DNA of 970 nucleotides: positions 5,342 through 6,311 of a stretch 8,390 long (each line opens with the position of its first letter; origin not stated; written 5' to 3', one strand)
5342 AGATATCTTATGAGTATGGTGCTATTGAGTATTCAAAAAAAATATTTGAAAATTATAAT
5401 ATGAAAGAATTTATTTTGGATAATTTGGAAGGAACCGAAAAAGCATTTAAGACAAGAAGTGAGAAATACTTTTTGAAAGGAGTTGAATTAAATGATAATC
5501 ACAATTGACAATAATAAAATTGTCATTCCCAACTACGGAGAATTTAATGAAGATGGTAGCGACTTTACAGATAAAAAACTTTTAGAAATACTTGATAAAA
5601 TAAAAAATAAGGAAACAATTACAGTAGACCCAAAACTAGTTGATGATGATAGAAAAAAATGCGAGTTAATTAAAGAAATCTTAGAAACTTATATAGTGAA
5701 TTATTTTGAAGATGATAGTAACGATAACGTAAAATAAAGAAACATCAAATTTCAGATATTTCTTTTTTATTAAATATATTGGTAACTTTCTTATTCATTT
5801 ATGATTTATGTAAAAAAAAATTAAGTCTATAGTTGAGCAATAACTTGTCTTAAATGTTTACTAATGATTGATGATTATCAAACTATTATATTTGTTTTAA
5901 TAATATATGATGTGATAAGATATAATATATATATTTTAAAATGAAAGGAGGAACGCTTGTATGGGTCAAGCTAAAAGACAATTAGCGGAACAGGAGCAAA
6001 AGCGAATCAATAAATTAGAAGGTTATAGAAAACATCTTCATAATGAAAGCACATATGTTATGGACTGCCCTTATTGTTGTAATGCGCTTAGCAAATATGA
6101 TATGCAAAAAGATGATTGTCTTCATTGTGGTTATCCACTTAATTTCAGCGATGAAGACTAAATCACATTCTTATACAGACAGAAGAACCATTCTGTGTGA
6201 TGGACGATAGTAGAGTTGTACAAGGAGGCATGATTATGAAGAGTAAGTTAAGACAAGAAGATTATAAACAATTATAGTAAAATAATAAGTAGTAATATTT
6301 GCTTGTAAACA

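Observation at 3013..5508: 831-aa PHP phosphoesterase fused to a split ABC/SMC-type ATPase with a ~370-aa coiled-coil-like insert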

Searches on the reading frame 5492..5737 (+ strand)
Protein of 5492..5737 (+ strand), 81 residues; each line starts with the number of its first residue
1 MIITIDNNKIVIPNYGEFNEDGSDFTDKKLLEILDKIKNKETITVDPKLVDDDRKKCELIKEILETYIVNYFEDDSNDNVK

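Call 3: search_protein_families(library=pfam, proteins=[window:5492-5737:+], max_evalue=0.1)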
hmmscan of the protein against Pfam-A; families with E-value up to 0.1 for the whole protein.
window:5492-5737:+ (81 aa): 1 family
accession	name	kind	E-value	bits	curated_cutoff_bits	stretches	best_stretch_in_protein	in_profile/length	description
PF16452.10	Phage_CI_C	-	0.0044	17.7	27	1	35-78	10-53/101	Bacteriophage CI repressor C-terminal domain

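Call 4: search_protein_families(library=padloc, proteins=[window:5492-5737:+], max_evalue=0.1)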
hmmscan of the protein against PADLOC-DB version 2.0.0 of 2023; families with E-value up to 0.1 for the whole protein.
window:5492-5737:+ (81 aa): 0 families

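Call 5: search_protein_families(library=ncbifam, proteins=[window:5492-5737:+], max_evalue=1)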
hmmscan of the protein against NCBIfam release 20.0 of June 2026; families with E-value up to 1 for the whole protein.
window:5492-5737:+ (81 aa): 0 families

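Call 37: find_homologous_proteins(query=A3, max_evalue=0.01)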
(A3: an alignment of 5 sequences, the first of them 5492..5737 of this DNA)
Query A3 (5 sequences) (81 aa, profile of the alignment): 14 proteins with E <= 0.01 among 984 candidates.
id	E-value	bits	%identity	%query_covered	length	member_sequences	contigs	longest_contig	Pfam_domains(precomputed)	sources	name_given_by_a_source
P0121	5.2e-33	131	58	89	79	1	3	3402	-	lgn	-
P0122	5.9e-33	131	55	91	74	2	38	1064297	-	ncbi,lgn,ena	-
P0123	9.5e-33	130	60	89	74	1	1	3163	-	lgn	-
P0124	1.6e-32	129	60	72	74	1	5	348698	-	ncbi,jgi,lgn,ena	-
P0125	2.3e-32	129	63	69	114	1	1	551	-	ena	-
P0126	3.9e-32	128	58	89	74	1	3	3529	-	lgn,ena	-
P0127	5.1e-32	128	58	89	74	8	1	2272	-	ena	-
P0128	1.2e-31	126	53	98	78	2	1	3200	-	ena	-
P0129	1.5e-31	126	100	100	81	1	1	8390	-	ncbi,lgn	-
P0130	7.8e-31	124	51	95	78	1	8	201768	-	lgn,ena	-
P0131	8.9e-30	121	47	94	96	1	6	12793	-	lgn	-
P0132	9.0e-30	120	53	91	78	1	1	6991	-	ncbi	-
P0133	2.5e-26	109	59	90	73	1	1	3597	-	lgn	-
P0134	8.8e-25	105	54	89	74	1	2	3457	-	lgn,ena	-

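Call 41: find_encoding_contigs(protein=P0122, flank=9000, max_places=4)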
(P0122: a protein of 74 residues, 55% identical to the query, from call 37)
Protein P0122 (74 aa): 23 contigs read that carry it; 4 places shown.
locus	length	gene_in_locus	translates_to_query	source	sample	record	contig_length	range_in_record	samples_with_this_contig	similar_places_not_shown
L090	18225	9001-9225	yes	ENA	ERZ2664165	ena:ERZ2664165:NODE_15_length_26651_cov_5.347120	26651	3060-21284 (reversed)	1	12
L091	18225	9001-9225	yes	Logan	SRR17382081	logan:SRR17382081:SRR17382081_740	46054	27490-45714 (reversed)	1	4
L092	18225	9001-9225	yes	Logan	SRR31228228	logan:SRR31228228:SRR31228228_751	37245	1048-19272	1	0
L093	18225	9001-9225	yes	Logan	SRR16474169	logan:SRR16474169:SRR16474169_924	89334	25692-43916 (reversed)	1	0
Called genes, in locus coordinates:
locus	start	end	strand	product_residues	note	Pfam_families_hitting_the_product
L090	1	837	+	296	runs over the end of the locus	PF02086:MethyltransfD12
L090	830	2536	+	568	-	PF09491:RE_AlwI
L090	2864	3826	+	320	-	PF08878:HamA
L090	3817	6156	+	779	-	PF00270:DEAD, PF04851:ResIII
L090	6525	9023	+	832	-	PF02463:SMC_N (faint), PF13304:AAA_21 (weak)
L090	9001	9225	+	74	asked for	-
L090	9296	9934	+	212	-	-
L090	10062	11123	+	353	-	-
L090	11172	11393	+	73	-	-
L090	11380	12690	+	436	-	PF09903:DUF2130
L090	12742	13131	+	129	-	PF00293:NUDIX, PF14815:NUDIX_4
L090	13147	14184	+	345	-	-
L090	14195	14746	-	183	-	-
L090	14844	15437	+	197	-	PF13519:VWA_2 (faint)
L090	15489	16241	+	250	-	PF00561:Abhydrolase_1, PF03959:FSH1 (weak), PF12146:Hydrolase_4, PF12697:Abhydrolase_6, PF20408:Abhydrolase_11 (faint), PF06028:DUF915 (weak), PF00326:Peptidase_S9 (faint), PF12740:PETase (faint)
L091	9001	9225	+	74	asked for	-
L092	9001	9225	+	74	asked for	-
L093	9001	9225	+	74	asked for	-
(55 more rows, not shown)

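Call 56: search_protein_families(library=pfam, proteins=[window:5492-5737:+], max_evalue=1)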
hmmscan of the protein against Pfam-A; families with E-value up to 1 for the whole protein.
window:5492-5737:+ (81 aa): 1 family
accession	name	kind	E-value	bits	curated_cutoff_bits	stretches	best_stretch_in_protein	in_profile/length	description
PF16452.10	Phage_CI_C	-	0.0044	17.7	27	1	35-78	10-53/101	Bacteriophage CI repressor C-terminal domain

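Call 74: predict_structure(alignment_id=A7)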
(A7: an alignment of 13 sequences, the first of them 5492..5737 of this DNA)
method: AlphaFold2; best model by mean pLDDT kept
length: 81 residues; sequences in the alignment: 13
mean_pLDDT: 87.3   pTM: 0.73
mean pLDDT of the five models: 87.3, 85.5, 84.9, 83.3, 83.0
residues with pLDDT >= 90: 55; 70-90: 18; 50-70: 3; < 50: 5
segments of 3 or more residues with pLDDT < 50: 77-81
pLDDT, mean of each block of 10 residues (from residue 1): 94 93 91 90 93 93 91 59 36
secondary structure, 60 per line:
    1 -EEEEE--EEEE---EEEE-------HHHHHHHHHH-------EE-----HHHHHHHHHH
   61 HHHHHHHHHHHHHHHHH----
elements in order: E2-6 E9-12 E16-19 H27-36 H51-77

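Call 76: fold_search(model_id=the predicted structure, library=pdb)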
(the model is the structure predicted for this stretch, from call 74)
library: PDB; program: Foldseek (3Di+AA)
matches with E <= 10: 14; with E <= 0.001: 0
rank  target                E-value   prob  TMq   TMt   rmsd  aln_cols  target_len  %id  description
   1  3rkl_A                2.3e+00  0.03  0.22  0.22  15.7        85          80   20  The crystal structure of A81 from Sulfolobus Turreted Icosahedral Virus (released 2012-05-09)
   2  2wg7_B                2.9e+00  0.08  0.29  0.21  10.4        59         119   12  Structure of Oryza Sativa (Rice) PLA2 (released 2009-06-02)
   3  2e9w_D                3.3e+00  0.08  0.27  0.18   9.4        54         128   18  Crystal structure of the extracellular domain of Kit in complex with stem cell factor (SCF) (released 2007-08-07)
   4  2y85_B                3.8e+00  0.04  0.25  0.12   9.4        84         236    8  CRYSTAL STRUCTURE OF MYCOBACTERIUM TUBERCULOSIS PHOSPHORIBOSYL ISOMERASE WITH BOUND RCDRP (released 2011-03-02)
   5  8a2e_AAA              4.1e+00  0.04  0.25  0.16  10.1        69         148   13  Crystal Structure of Human Parechovirus 3 2A protein (released 2023-06-14)
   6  2wg7_A                4.6e+00  0.06  0.29  0.21  10.5        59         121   12  Structure of Oryza Sativa (Rice) PLA2 (released 2009-06-02)
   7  5oqp_A                5.6e+00  0.06  0.26  0.03   6.6        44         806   18  Crystal structure of the S. cerevisiae condensin Ycg1-Brn1 subcomplex bound to DNA (crystal form I) (released 2017-10-18)
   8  5cow                  6.0e+00  0.03  0.25  0.11  10.9        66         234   17  C. remanei PGL-1 Dimerization Domain (released 2016-02-03)
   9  7dxi_A                6.4e+00  0.06  0.32  0.09   5.3        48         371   17  Structure of Drosophila melanogaster GlcNAc-1-phosphotransferase (released 2022-02-02)
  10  4n1y_B                7.8e+00  0.02  0.29  0.11  14.9       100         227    9  Crystal Structure of the Pacific Oyster Estrogen Receptor Ligand Binding Domain (released 2014-02-12)
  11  5oqo_A                8.3e+00  0.04  0.26  0.03   7.3        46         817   17  Crystal structure of the S. cerevisiae condensin Ycg1-Brn1 subcomplex bound to DNA (crystal form II) (released 2017-10-18)
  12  8vwj_Q                8.3e+00  0.02  0.31  0.15  14.4        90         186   13  The base complex of the AcMNPV baculovirus nucleocapsid (Class 2, localised reconstruction) (released 2024-11-06)
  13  6n8m_V                9.5e+00  0.02  0.23  0.06   3.8        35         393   14  Cryo-EM structure of pre-Lsg1 (PL) pre-60S ribosomal subunit (released 2019-03-13)
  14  4axk_A                9.5e+00  0.02  0.24  0.12   8.7        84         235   12  CRYSTAL STRUCTURE OF subHisA from the thermophile Corynebacterium efficiens (released 2013-06-26)

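Call 77: search_protein_representatives(alignment_id=A7)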
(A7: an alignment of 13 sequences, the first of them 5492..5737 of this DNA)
Query: 13 sequences, 78 profile positions. Proteins with E-value up to 0.001 (for the whole library): 6; up to 1e-10: 4; up to 1e-30: 1. The best 6 are listed.
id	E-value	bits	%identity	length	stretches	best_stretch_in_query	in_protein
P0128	5.7e-32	125.8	-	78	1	1-77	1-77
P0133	1.4e-30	121.3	-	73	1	1-73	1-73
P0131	4.0e-27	110.3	-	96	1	1-76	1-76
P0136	8.7e-23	96.4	-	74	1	1-74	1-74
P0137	2.4e-06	43.7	-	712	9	18-53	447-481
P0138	2.9e-04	37.0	-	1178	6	19-41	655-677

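Call 98: fold_search(model_id=the predicted structure, library=viral)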
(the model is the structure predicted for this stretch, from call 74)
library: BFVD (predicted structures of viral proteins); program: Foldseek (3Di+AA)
matches with E <= 10: 19; with E <= 0.001: 0
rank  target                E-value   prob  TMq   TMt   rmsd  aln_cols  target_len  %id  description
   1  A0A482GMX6            3.6e+00  0.14  0.29  0.20   3.7        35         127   17  Uncharacterized protein [Escherichia phage vB_EcoM_Goslar]
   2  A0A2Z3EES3            3.8e+00  0.02  0.21  0.05  12.4        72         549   14  (no name in the UniProt tables at hand)
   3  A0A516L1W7            4.1e+00  0.03  0.26  0.17   9.0        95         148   14  (no name in the UniProt tables at hand)
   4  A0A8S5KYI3            6.0e+00  0.04  0.25  0.21   9.2        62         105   14  Uncharacterized protein [ssRNA phage Gerhypos.3_19]
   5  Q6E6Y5                6.4e+00  0.07  0.33  0.16   5.4        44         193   14  22 kDa protein [Lettuce ring necrosis virus]
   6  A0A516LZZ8            6.8e+00  0.03  0.30  0.29   8.5        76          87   12  (no name in the UniProt tables at hand)
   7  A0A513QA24            7.3e+00  0.04  0.32  0.19   5.9        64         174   12  Polyprotein 1a (Fragment) [Porcine torovirus]
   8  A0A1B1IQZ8            8.3e+00  0.02  0.26  0.10  13.0        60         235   17  (no name in the UniProt tables at hand)
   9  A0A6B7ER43            8.9e+00  0.04  0.33  0.13  11.1        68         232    7  (no name in the UniProt tables at hand)
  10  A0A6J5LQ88            8.9e+00  0.03  0.29  0.23   6.8        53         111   11  Uncharacterized protein [uncultured Caudovirales phage]
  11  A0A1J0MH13            8.9e+00  0.03  0.35  0.25  10.2       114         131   10  (no name in the UniProt tables at hand)
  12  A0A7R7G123            8.9e+00  0.02  0.33  0.21   8.5        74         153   16  (no name in the UniProt tables at hand)
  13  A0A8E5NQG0            8.9e+00  0.02  0.29  0.11   6.8        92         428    6  (no name in the UniProt tables at hand)
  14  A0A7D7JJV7            8.9e+00  0.02  0.25  0.20   6.4        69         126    7  (no name in the UniProt tables at hand)
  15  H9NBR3                8.9e+00  0.01  0.29  0.21  12.9        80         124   12  (no name in the UniProt tables at hand)
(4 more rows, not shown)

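Call 99: search_protein_families(library=phrogs, proteins=[window:5492-5737:+], max_evalue=0.01)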
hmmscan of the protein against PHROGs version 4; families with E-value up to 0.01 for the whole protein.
window:5492-5737:+ (81 aa): 0 families

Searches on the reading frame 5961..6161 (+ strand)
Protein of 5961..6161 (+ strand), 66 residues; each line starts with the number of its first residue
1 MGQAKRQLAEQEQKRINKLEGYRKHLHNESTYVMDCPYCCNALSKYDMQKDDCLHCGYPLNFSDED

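Call 3: search_protein_families(library=pfam, proteins=[window:5961-6161:+], max_evalue=0.1)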
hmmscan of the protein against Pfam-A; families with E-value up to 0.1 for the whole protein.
window:5961-6161:+ (66 aa): 1 family
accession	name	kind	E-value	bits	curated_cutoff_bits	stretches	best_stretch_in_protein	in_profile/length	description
PF01907.25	Ribosomal_L37e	-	0.048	14.2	27.6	1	35-59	17-39/53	Ribosomal protein L37e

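Call 4: search_protein_families(library=padloc, proteins=[window:5961-6161:+], max_evalue=0.1)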
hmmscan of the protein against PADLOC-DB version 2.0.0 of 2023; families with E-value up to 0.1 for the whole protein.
window:5961-6161:+ (66 aa): 1 family
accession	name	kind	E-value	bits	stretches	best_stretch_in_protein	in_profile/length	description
PDLC05058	PDC-S64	-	0.0025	15.6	1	10-61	184-237/305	-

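Call 5: search_protein_families(library=ncbifam, proteins=[window:5961-6161:+], max_evalue=1)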
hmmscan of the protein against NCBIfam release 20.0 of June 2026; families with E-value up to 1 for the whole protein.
window:5961-6161:+ (66 aa): 4 families
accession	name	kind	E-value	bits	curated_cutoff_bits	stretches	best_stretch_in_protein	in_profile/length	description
NF003214.0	PRK04179.1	equivalog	0.066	13.1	71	1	28-59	12-41/62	50S ribosomal protein L37e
NF002796.0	PRK02935.1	equivalog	0.068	13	108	1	30-64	67-100/118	hypothetical protein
TIGR02187.2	PDO_seleno_TRX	equivalog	0.076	12.3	185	1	2-43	109-147/209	protein disulfide oxidoreductase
NF009030.0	PRK12366.1-1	equivalog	0.27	9.6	1147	1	11-60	656-704/796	replication factor A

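Call 52: search_protein_families(library=padloc, proteins=[window:5961-6161:+], max_evalue=0.01)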
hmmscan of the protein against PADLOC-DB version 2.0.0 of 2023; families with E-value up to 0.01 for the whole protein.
window:5961-6161:+ (66 aa): 1 family
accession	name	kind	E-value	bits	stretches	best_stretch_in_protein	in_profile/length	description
PDLC05058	PDC-S64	-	0.0025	15.6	1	10-61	184-237/305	-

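Call 56: search_protein_families(library=pfam, proteins=[window:5961-6161:+], max_evalue=1)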
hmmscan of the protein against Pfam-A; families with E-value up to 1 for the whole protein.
window:5961-6161:+ (66 aa): 2 families
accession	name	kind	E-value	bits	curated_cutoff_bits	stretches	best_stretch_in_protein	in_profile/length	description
PF01907.25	Ribosomal_L37e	-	0.048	14.2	27.6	1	35-59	17-39/53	Ribosomal protein L37e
PF14255.11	Cys_rich_CPXG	-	0.12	12.8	25.2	1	29-43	20-34/52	Cysteine-rich CPXCG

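Call 99: search_protein_families(library=phrogs, proteins=[window:5961-6161:+], max_evalue=0.01)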
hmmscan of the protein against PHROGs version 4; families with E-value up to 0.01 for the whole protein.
window:5961-6161:+ (66 aa): 2 families
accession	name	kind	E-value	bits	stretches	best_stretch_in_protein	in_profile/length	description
phrog_24183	-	unknown function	0.0067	17.8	1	20-60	80-120/135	-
phrog_10714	-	unknown function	0.0067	17.6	1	24-65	68-104/109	-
